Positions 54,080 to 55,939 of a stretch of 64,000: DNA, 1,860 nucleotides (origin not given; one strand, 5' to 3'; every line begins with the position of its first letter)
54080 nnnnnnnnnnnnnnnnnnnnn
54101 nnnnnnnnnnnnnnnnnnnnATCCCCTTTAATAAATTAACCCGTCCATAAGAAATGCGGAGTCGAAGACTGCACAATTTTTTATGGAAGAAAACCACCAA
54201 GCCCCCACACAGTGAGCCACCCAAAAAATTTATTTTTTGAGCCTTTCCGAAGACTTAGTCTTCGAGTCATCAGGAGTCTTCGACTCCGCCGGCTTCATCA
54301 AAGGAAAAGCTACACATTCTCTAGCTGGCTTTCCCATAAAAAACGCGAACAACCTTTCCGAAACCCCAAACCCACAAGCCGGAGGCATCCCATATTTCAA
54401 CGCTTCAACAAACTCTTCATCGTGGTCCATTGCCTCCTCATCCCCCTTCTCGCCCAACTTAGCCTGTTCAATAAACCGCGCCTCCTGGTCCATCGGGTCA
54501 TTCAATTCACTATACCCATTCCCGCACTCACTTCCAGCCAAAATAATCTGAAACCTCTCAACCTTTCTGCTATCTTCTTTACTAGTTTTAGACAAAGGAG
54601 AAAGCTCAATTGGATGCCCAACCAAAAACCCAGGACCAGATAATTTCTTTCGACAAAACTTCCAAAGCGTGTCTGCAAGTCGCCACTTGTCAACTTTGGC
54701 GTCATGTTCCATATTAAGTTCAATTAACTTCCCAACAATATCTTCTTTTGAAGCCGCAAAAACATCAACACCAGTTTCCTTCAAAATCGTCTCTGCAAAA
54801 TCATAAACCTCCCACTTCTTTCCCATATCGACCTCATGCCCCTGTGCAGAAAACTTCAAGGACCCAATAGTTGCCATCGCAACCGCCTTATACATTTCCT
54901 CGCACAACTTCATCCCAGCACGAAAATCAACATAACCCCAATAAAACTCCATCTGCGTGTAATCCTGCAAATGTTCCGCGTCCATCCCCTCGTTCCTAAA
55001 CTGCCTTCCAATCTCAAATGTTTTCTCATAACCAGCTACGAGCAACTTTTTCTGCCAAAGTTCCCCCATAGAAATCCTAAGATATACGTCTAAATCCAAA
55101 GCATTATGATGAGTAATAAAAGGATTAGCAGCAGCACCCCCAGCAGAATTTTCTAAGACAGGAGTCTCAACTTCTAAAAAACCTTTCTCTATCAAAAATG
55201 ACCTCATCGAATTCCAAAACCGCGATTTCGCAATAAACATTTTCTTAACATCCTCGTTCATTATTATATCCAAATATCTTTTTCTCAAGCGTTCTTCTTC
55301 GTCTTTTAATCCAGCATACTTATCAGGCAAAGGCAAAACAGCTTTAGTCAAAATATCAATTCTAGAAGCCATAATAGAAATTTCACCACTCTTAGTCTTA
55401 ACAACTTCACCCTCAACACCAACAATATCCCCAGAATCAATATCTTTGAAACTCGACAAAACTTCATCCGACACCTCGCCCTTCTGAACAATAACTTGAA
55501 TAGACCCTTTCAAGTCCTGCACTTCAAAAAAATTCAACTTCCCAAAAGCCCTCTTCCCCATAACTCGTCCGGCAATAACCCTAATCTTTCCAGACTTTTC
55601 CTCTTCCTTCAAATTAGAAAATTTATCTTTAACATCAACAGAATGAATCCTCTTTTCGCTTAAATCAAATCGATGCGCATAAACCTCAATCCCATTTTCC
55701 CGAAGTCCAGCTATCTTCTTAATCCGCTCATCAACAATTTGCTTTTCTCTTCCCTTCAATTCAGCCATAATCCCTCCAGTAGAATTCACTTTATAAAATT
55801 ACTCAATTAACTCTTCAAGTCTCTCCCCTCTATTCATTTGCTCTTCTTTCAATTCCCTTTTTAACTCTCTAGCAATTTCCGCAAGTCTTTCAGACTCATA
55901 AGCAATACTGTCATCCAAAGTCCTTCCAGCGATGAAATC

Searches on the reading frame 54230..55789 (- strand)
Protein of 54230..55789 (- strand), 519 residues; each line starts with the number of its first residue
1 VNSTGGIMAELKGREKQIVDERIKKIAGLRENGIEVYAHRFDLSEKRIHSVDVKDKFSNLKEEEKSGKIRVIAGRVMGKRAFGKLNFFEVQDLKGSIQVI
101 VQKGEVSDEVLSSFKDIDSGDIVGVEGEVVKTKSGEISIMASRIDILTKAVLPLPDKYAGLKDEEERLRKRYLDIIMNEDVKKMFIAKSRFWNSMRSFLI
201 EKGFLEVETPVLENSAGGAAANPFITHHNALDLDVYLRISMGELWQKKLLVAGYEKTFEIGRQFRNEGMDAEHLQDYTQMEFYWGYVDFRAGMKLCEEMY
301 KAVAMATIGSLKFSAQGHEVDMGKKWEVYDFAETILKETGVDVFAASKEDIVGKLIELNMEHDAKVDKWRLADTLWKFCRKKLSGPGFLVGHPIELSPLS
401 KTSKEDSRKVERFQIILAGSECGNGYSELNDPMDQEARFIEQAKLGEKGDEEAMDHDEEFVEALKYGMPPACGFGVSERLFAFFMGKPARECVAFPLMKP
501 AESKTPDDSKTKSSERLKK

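Call 61: search_protein_families(library=pfam, proteins=[window:54230-55789:-], max_evalue=0.001)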
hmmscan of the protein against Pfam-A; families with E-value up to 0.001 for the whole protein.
window:54230-55789:- (519 aa): 3 families
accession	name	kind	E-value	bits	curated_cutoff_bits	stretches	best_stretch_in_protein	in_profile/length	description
PF00152.25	tRNA-synt_2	-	1.4e-66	225.2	25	1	163-498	1-307/308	tRNA synthetases class II (D, K and N)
PF01336.31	tRNA_anti-codon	-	2.1e-15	56.8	27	1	72-147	3-75/75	OB-fold nucleic acid binding domain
PF01409.25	tRNA-synt_2d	-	0.00023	21.1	19.8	1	232-304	78-154/246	tRNA synthetases class II core domain (F)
